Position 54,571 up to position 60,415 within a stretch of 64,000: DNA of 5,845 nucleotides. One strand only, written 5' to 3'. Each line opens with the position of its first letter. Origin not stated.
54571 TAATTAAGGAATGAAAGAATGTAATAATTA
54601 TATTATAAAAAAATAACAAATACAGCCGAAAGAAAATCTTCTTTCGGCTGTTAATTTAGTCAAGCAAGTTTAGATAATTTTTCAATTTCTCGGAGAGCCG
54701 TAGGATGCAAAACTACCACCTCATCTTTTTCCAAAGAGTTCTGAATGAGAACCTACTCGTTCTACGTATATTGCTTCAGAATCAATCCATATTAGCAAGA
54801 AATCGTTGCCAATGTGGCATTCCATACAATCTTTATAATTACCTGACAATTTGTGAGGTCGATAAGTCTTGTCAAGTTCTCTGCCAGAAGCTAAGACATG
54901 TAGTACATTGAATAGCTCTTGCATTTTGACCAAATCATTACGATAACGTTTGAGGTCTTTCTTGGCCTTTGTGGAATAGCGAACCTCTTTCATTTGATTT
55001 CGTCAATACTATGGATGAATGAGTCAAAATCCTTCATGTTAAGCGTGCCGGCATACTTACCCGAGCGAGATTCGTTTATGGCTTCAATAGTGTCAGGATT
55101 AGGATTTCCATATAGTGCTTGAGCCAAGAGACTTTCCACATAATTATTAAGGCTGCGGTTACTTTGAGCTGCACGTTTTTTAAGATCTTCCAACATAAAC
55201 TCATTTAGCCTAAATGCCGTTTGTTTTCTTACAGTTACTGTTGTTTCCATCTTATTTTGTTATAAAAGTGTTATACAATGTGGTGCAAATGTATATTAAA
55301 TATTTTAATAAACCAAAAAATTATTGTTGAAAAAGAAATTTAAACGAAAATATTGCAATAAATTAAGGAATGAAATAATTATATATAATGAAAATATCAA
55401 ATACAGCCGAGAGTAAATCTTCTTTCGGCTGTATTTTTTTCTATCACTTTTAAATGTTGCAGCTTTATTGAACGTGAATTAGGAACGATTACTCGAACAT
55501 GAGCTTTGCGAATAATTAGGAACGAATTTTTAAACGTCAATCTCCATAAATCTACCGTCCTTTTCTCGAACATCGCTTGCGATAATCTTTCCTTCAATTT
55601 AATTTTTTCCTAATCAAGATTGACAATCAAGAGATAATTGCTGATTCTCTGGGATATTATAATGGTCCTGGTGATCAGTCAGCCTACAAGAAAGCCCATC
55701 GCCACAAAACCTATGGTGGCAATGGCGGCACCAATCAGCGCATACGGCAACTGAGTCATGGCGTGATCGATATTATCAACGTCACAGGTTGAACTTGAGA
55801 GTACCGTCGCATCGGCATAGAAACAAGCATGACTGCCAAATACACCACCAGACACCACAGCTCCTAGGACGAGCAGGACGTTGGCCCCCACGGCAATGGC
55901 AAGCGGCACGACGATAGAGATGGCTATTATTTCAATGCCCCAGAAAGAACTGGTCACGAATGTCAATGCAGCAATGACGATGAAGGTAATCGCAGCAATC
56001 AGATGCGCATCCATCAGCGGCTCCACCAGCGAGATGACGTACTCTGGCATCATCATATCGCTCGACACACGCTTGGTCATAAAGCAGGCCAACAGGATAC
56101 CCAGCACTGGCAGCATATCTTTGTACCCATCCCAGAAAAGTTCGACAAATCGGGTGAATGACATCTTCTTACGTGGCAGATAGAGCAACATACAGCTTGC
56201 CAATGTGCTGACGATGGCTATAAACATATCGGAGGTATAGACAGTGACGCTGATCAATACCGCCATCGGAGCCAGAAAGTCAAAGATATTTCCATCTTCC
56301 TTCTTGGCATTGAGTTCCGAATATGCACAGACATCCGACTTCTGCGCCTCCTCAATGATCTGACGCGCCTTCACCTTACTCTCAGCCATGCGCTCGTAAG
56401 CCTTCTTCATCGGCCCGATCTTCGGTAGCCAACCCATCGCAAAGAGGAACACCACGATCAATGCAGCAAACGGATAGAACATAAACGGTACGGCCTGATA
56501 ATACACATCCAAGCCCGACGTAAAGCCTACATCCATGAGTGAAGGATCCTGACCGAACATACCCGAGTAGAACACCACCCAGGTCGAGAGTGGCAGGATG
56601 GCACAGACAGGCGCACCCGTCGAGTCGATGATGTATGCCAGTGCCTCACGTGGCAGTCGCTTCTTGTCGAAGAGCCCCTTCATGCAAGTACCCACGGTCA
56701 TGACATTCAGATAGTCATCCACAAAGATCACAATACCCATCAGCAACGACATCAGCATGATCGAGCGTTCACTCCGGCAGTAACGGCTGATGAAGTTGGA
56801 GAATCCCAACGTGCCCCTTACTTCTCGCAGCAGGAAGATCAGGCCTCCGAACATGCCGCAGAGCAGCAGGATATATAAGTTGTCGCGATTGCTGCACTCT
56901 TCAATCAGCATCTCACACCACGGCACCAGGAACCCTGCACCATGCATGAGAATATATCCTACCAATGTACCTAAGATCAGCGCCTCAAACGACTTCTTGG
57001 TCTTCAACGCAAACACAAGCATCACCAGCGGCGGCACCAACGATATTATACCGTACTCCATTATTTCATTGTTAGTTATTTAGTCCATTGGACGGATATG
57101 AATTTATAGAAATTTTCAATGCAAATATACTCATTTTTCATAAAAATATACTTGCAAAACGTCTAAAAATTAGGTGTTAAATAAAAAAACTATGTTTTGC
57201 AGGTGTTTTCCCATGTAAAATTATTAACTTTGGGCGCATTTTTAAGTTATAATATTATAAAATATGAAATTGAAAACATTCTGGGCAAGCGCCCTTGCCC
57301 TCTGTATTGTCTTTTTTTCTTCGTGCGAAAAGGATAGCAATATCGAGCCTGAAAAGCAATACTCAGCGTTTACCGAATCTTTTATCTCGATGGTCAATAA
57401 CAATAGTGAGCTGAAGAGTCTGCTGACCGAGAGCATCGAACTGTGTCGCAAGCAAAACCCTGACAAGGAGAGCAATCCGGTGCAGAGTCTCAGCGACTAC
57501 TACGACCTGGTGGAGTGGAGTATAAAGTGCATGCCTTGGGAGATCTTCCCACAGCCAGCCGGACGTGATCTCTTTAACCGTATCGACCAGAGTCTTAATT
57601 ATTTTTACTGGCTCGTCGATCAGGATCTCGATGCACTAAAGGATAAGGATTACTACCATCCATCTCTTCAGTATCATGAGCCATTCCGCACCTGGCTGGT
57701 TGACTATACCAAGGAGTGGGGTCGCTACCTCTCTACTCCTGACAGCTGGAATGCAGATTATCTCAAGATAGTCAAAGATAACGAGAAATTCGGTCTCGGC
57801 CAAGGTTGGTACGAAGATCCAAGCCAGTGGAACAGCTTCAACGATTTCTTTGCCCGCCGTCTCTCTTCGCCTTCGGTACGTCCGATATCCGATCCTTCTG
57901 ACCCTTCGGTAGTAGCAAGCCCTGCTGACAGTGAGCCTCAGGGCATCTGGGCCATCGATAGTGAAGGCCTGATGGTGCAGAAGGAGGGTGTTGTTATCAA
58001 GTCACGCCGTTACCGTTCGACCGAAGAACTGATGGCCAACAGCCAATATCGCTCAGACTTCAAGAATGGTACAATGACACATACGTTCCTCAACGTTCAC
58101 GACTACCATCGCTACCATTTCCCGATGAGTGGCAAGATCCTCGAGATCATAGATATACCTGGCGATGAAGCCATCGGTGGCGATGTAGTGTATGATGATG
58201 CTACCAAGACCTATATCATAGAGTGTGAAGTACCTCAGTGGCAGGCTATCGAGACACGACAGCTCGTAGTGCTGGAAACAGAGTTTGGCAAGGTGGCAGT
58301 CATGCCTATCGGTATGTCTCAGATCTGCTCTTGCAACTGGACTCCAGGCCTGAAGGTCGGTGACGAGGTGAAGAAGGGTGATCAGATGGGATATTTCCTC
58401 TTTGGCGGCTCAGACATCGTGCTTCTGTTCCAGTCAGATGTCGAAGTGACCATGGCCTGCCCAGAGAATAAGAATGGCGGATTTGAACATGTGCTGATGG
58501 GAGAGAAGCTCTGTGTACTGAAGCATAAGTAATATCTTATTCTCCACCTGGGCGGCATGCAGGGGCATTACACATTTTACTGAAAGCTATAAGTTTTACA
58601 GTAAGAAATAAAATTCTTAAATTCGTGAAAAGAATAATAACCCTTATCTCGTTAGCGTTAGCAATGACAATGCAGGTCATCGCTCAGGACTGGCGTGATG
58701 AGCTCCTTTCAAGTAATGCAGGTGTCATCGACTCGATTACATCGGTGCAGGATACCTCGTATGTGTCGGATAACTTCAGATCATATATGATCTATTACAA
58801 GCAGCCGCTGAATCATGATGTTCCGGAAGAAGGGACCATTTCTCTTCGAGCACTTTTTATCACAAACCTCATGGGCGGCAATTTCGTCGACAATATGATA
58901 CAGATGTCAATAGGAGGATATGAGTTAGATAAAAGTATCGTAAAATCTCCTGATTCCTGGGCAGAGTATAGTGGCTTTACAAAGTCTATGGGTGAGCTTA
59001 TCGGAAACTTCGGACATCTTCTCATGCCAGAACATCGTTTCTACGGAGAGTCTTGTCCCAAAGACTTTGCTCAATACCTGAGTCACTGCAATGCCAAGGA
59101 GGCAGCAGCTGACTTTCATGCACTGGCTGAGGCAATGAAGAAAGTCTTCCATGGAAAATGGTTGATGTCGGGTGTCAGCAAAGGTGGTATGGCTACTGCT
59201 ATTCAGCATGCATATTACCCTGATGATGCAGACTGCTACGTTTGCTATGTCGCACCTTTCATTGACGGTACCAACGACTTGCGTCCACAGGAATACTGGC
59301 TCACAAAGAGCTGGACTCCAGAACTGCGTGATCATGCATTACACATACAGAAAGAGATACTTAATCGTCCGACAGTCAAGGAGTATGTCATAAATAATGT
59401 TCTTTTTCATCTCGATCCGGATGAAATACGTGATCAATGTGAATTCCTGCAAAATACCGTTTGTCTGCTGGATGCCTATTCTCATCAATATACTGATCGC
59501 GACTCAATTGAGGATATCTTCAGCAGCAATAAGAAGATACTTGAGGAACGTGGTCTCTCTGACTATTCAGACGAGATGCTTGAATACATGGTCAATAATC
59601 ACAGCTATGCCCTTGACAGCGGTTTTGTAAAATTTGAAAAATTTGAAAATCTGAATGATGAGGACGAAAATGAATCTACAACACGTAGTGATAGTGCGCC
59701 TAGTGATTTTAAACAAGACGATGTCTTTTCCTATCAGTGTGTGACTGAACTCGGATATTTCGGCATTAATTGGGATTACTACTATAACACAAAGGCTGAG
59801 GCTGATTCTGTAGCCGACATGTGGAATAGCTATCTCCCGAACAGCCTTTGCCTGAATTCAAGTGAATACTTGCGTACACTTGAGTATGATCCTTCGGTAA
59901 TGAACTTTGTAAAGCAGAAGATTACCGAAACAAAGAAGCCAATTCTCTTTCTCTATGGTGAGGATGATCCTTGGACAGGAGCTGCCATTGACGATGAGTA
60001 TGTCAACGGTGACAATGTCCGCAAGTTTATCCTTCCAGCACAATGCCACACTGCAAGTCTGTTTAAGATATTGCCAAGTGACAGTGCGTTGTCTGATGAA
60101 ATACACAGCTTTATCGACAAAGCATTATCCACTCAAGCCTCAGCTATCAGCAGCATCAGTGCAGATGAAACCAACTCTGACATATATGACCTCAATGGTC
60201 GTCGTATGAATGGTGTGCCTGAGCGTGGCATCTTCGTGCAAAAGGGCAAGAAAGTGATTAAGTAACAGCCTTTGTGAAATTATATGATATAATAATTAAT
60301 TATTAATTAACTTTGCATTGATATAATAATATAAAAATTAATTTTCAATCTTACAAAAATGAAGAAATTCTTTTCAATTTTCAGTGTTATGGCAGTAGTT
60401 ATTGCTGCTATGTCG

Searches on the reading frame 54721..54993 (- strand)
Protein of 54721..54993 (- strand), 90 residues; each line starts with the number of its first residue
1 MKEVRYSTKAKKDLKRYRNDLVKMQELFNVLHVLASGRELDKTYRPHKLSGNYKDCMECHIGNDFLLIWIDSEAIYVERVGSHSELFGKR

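Call 51: search_protein_families(library=pfam, proteins=[window:54721-54993:-], max_evalue=0.0001)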
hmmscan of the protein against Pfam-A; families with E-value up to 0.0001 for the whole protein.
window:54721-54993:- (90 aa): 2 families
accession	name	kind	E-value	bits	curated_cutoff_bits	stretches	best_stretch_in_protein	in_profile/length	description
PF15738.11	YafQ_toxin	-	1.2e-27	96.4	30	1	3-88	2-88/88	Bacterial toxin of type II toxin-antitoxin system, YafQ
PF05016.21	ParE_toxin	-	4.9e-07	30.7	23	1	4-86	1-88/89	ParE toxin of type II toxin-antitoxin system, parDE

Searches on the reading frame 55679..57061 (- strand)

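Call 29: search_protein_families(library=pfam, proteins=[window:55679-57061:-], max_evalue=0.001)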
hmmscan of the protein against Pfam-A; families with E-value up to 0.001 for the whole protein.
window:55679-57061:- (460 aa): 1 family
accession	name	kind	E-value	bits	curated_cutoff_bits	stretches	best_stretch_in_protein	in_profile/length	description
PF03553.21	Na_H_antiporter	-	2.2e-24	86.7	23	1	186-457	35-303/303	Na+/H+ antiporter family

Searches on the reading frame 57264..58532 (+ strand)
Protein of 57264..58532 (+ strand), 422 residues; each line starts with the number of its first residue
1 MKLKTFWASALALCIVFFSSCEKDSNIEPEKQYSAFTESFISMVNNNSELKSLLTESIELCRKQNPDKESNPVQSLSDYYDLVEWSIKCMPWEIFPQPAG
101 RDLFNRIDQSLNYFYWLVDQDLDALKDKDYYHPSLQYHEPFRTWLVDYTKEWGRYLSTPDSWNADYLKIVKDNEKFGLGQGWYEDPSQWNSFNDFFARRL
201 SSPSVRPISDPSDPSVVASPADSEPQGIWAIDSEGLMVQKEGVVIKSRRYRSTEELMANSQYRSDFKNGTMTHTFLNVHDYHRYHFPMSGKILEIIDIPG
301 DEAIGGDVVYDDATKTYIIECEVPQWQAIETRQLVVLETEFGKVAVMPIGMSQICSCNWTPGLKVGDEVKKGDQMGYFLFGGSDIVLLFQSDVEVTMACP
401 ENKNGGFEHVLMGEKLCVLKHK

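Call 8: search_protein_families(library=pfam, proteins=[window:57264-58532:+], max_evalue=0.01)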
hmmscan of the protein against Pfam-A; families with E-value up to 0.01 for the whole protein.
window:57264-58532:+ (422 aa): 1 family
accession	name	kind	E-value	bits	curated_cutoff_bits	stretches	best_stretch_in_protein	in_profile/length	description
PF02666.20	PS_Dcarbxylase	-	1e-39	136.7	22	1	192-416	1-196/198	Phosphatidylserine decarboxylase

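Call 16: search_protein_families(library=ncbifam, proteins=[window:57264-58532:+], max_evalue=0.1)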
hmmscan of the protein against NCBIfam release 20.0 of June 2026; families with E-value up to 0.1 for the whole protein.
window:57264-58532:+ (422 aa): 13 families
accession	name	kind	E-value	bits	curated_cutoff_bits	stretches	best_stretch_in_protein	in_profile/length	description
NF001941.0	PRK00723.1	equivalog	1.1e-28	100.4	371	1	185-418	79-293/297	phosphatidylserine decarboxylase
TIGR00163.1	PS_decarb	equivalog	6.7e-21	74.5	111.75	1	185-417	8-240/243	archaetidylserine decarboxylase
NF002853.0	PRK03140.1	equivalog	1e-19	70.9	307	1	187-420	54-259/262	phosphatidylserine decarboxylase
NF003038.0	PRK03934.1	equivalog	8.2e-16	57.6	285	1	181-301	40-149/267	phosphatidylserine decarboxylase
TIGR00164.2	AS_decarb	equivalog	1.1e-08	34.7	230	1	215-406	51-204/215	archaetidylserine decarboxylase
NF003685.0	PRK05305.2-5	equivalog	1.6e-07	30.8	183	1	212-407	51-187/198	phosphatidylserine decarboxylase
NF003684.0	PRK05305.2-4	equivalog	0.005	16.4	317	1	267-397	85-198/228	phosphatidylserine decarboxylase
NF051862.1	BT4005_BT4719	subfamily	0.029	14.2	60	1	2-55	2-52/211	NigD1/NigD2 family lipoprotein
NF003681.0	PRK05305.2-1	equivalog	0.039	13.4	377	0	274-385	97-192/231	phosphatidylserine decarboxylase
NF003683.0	PRK05305.2-3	equivalog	0.047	13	244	0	274-392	81-179/204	phosphatidylserine decarboxylase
NF003679.0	PRK05305.1-3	equivalog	0.056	13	252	0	273-301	111-139/234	phosphatidylserine decarboxylase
NF003678.0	PRK05305.1-2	equivalog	0.089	12.1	225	0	363-396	168-202/218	phosphatidylserine decarboxylase family protein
NF038088.1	anchor_synt_D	exception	0.092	12.2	240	0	274-393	75-172/194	protein sorting system archaetidylserine decarboxylase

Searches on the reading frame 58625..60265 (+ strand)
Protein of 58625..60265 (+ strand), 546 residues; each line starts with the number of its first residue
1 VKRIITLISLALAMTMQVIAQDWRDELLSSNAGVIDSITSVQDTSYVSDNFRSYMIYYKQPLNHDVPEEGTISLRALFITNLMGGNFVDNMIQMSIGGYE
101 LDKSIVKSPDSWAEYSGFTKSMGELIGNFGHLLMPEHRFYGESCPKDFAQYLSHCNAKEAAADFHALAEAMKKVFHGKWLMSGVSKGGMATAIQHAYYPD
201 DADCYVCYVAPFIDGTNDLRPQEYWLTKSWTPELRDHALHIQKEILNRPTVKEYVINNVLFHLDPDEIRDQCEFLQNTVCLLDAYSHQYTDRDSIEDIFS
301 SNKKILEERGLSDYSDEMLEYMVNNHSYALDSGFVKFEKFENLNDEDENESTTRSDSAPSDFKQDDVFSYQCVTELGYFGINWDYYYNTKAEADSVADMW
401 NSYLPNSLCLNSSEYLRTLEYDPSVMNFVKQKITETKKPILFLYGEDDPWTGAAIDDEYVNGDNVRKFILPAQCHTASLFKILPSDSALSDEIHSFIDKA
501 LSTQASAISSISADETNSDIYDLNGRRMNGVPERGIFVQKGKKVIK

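Call 8: search_protein_families(library=pfam, proteins=[window:58625-60265:+], max_evalue=0.01)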
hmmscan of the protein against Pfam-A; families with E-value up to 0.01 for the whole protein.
window:58625-60265:+ (546 aa): 3 families
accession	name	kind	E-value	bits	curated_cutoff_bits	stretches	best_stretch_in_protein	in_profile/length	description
PF05576.17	Peptidase_S37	-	1.6e-17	63.8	27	1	35-250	15-207/448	PS-10 peptidase S37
PF05577.18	Peptidase_S28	-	2.6e-11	43.5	25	1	132-211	62-147/434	Serine carboxypeptidase S28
PF12146.15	Hydrolase_4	-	0.0015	18.3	27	0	157-222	55-120/239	Serine aminopeptidase, S33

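Call 16: search_protein_families(library=ncbifam, proteins=[window:58625-60265:+], max_evalue=0.1)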
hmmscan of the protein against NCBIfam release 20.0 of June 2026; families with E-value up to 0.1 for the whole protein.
window:58625-60265:+ (546 aa): 0 families

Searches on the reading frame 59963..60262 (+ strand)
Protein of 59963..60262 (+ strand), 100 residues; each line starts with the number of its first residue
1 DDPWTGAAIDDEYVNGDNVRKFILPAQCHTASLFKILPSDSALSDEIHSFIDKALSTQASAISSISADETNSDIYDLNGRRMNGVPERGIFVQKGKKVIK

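Call 53: search_protein_families(library=pfam, proteins=[window:59963-60262:+], max_evalue=10)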
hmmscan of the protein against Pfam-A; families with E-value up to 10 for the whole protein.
window:59963-60262:+ (100 aa): 1 family
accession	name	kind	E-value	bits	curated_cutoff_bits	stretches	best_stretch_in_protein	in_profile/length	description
PF20026.4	DUF6434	-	0.14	12.7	26.8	1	8-28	13-32/64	Domain of unknown function (DUF6434)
